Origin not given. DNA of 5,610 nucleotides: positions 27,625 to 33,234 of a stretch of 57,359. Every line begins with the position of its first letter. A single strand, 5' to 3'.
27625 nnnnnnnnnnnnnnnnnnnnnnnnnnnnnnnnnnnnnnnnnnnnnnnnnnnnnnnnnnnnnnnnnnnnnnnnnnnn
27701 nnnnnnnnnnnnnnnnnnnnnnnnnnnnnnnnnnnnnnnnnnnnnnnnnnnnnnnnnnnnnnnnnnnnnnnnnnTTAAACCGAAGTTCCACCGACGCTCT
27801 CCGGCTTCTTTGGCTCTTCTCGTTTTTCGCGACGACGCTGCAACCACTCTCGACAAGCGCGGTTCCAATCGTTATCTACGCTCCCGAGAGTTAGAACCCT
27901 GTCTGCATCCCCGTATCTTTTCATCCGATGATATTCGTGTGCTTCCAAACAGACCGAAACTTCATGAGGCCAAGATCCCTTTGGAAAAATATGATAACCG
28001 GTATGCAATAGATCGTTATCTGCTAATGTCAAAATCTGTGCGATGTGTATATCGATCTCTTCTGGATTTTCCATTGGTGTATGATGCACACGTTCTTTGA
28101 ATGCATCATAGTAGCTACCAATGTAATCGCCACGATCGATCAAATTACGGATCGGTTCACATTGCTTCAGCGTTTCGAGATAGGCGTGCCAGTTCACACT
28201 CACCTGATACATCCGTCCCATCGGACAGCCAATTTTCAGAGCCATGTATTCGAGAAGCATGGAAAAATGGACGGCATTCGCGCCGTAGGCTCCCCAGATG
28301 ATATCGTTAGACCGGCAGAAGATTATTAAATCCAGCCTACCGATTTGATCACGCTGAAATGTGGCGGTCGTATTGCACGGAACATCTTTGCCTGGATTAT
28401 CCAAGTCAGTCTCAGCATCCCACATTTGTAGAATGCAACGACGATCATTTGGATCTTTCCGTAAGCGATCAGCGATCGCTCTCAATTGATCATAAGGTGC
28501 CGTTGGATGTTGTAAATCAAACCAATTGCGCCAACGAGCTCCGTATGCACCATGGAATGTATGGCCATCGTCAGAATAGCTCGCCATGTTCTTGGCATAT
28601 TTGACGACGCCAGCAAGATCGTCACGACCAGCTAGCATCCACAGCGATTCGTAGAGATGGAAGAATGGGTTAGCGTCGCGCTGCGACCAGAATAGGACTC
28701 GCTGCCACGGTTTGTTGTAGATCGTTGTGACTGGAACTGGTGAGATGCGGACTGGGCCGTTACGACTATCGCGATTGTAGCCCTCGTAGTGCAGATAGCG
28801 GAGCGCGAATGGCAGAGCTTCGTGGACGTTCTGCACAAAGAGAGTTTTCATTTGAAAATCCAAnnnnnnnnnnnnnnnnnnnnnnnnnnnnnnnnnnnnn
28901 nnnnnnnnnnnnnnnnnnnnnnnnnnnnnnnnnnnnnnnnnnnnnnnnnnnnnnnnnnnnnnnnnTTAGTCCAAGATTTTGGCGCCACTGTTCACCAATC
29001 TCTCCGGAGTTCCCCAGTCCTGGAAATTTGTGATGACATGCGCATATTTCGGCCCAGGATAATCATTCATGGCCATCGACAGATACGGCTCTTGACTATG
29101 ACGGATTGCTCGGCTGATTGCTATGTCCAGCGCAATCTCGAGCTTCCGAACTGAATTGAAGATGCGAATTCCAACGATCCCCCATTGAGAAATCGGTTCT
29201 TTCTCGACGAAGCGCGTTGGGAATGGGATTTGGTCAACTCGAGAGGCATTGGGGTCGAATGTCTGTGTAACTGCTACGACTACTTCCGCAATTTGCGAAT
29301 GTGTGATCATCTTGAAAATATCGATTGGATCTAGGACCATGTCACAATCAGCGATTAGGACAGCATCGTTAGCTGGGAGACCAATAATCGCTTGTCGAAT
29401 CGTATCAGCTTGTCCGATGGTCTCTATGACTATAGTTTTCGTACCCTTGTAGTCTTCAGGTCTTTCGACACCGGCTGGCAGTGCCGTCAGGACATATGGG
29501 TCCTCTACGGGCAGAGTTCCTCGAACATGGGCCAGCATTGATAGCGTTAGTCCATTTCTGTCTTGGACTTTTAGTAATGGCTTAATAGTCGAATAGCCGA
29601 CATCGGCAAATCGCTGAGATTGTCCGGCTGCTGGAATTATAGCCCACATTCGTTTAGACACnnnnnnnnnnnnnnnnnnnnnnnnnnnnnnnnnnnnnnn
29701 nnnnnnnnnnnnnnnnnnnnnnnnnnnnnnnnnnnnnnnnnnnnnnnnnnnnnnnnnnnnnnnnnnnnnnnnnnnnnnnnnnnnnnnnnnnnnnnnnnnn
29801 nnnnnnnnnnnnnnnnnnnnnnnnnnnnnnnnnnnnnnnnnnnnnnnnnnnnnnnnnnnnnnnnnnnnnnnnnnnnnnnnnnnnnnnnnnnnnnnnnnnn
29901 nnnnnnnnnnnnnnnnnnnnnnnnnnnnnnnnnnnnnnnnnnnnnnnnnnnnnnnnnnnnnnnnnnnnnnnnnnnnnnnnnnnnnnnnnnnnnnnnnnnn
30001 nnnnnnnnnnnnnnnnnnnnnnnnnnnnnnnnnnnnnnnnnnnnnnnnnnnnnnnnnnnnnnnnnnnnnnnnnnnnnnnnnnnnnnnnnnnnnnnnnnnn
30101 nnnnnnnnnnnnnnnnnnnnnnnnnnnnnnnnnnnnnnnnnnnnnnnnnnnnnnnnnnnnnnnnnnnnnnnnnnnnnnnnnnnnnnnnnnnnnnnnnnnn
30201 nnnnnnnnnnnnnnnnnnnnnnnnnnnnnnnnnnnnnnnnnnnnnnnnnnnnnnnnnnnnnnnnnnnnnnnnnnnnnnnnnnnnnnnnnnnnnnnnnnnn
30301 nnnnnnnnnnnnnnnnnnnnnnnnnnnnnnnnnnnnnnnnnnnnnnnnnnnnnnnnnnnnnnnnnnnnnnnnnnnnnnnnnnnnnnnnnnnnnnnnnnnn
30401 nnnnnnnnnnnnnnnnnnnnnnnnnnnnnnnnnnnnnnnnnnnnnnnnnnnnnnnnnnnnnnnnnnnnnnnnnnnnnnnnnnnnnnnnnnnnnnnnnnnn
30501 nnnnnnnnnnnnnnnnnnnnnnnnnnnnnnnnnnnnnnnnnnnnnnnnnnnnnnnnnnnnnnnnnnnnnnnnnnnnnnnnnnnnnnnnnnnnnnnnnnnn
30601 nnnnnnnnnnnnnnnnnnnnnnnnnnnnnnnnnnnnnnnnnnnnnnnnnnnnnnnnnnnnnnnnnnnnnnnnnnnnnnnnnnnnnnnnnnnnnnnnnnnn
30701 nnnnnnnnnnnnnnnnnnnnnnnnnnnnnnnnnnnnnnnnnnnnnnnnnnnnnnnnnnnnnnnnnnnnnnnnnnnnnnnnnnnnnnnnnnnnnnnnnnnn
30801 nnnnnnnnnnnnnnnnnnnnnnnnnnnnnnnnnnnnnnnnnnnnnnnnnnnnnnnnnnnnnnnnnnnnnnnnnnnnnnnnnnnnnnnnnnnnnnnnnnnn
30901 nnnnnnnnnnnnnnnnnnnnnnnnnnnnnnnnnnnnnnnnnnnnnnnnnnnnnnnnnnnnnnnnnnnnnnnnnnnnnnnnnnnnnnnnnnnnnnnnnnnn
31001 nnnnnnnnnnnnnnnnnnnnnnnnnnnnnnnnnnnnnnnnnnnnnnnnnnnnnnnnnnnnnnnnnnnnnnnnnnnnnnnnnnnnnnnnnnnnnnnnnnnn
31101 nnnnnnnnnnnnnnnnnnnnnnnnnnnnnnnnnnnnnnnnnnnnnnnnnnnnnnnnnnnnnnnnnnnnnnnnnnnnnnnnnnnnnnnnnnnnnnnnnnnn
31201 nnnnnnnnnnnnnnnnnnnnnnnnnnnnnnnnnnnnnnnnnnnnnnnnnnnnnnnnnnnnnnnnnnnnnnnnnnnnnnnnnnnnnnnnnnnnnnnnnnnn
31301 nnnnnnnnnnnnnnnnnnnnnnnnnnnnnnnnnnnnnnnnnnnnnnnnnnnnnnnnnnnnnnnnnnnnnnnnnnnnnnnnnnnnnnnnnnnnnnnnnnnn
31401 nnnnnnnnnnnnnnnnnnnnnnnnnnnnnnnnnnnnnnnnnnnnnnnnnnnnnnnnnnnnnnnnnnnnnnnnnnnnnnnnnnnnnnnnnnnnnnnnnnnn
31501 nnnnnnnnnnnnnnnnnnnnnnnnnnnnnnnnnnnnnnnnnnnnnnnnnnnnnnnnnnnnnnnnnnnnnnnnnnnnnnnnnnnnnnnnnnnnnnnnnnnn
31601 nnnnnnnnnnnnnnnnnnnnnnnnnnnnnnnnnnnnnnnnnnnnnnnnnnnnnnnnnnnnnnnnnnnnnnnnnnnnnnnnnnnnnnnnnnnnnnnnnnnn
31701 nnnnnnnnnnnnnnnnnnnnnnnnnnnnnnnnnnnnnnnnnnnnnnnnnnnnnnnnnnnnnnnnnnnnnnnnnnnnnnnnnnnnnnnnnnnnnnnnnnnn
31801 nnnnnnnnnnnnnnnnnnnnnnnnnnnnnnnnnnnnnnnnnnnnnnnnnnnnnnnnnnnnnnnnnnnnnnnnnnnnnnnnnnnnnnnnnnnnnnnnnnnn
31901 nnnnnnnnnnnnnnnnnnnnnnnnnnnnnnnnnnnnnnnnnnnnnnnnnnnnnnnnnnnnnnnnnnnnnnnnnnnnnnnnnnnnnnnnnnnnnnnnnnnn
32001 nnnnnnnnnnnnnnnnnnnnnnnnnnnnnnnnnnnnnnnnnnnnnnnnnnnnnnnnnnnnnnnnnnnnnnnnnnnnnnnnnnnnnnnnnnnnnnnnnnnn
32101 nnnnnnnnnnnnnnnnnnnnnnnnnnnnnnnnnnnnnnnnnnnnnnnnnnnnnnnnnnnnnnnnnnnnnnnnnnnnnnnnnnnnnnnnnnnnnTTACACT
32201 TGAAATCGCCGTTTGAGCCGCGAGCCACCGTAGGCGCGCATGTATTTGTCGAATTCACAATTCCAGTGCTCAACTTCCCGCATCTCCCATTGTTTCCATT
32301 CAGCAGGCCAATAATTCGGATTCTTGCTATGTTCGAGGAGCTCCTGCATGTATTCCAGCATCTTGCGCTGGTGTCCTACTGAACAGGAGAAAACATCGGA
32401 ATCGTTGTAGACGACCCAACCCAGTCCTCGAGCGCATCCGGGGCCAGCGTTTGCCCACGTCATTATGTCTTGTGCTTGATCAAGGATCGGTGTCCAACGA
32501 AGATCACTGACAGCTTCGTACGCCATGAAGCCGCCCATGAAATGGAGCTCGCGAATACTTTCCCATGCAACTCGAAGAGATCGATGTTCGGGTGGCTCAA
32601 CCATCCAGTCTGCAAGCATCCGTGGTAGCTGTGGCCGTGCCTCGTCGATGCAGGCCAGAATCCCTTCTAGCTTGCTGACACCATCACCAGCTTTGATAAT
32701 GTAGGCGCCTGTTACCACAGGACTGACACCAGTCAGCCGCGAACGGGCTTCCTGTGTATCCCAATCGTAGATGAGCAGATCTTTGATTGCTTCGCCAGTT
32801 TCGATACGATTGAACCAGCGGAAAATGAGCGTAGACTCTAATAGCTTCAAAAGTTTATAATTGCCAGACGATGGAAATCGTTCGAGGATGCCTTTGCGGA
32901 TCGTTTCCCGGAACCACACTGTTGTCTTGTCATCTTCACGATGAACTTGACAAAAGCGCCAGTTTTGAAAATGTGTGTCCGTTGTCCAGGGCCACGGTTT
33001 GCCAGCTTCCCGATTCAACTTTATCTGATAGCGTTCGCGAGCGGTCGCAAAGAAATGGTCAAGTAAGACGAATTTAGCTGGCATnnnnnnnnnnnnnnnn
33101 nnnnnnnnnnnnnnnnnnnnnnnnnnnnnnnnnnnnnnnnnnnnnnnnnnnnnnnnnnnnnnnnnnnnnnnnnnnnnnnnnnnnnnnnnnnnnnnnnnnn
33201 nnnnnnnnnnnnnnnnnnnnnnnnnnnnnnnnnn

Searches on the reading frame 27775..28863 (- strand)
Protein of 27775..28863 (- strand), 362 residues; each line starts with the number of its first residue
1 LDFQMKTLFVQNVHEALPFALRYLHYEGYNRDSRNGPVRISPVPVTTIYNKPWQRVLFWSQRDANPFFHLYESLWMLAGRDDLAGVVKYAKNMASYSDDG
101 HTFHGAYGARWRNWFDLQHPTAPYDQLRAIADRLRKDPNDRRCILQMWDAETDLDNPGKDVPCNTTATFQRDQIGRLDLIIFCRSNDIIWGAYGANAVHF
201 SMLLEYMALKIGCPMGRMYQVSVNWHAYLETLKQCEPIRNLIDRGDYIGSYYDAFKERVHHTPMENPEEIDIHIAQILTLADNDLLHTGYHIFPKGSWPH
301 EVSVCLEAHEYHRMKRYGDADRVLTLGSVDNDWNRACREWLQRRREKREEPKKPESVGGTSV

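Call 11: search_protein_families(library=phrogs, proteins=[window:27775-28863:-])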
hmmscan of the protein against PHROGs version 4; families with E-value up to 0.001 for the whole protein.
window:27775-28863:- (362 aa): 4 families
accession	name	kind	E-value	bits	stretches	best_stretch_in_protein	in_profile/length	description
phrog_5131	-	DNA, RNA and nucleotide metabolism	5.9e-104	349.1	1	5-352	1-346/357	thymidylate synthase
phrog_3676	-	DNA, RNA and nucleotide metabolism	7.2e-34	118.5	1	20-235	20-234/351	thymidylate synthase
phrog_160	-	DNA, RNA and nucleotide metabolism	4.1e-29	102.5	1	23-236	42-261/335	thymidylate synthase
phrog_5682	-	DNA, RNA and nucleotide metabolism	2.9e-12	47.3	1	102-237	38-160/209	thymidylate synthase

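Call 12: search_protein_families(library=pfam, proteins=[window:27775-28863:-])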
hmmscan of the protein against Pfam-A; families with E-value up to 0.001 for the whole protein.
window:27775-28863:- (362 aa): 1 family
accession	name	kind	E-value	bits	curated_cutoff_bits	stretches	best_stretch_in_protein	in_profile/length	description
PF00303.24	Thymidylat_synt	-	6.3e-21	75.1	24.3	1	70-236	56-219/266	Thymidylate synthase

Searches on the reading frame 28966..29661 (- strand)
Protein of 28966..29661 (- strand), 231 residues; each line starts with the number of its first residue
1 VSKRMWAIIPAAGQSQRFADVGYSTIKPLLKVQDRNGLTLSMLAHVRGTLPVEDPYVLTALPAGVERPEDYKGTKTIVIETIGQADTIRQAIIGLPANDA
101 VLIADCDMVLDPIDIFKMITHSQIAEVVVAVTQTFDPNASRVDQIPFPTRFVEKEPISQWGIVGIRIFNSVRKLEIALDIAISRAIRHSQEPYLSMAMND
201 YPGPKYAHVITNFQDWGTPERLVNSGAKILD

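Call 61: search_protein_families(library=pfam, max_evalue=0.001, proteins=[window:28966-29661:-])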
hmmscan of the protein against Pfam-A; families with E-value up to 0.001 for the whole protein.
window:28966-29661:- (231 aa): 1 family
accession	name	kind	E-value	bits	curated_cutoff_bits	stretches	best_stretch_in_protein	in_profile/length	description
PF12804.13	NTP_transf_3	-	1.9e-05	25.3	27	1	7-133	1-124/160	MobA-like NTP transferase domain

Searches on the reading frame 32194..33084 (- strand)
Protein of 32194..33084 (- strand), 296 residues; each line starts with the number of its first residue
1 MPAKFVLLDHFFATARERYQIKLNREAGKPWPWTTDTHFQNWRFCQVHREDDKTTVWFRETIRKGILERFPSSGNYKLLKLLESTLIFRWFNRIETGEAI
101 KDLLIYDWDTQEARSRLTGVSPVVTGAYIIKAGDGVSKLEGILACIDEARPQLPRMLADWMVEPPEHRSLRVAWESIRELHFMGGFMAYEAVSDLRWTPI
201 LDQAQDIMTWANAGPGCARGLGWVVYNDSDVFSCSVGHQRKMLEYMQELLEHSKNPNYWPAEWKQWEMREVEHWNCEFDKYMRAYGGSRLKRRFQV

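Call 11: search_protein_families(library=phrogs, proteins=[window:32194-33084:-])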
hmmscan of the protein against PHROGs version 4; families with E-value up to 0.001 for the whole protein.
window:32194-33084:- (296 aa): 1 family
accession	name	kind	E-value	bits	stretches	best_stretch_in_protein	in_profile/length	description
phrog_2396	-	unknown function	3.2e-47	162.8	1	9-293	8-316/331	-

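Call 12: search_protein_families(library=pfam, proteins=[window:32194-33084:-])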
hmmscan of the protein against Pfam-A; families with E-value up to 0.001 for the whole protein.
window:32194-33084:- (296 aa): 1 family
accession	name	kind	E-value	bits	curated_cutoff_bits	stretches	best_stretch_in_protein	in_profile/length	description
PF18723.6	HMUDK_hel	-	3.4e-33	115.7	25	1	8-284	4-274/281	5-hmdU DNA kinase, helical domain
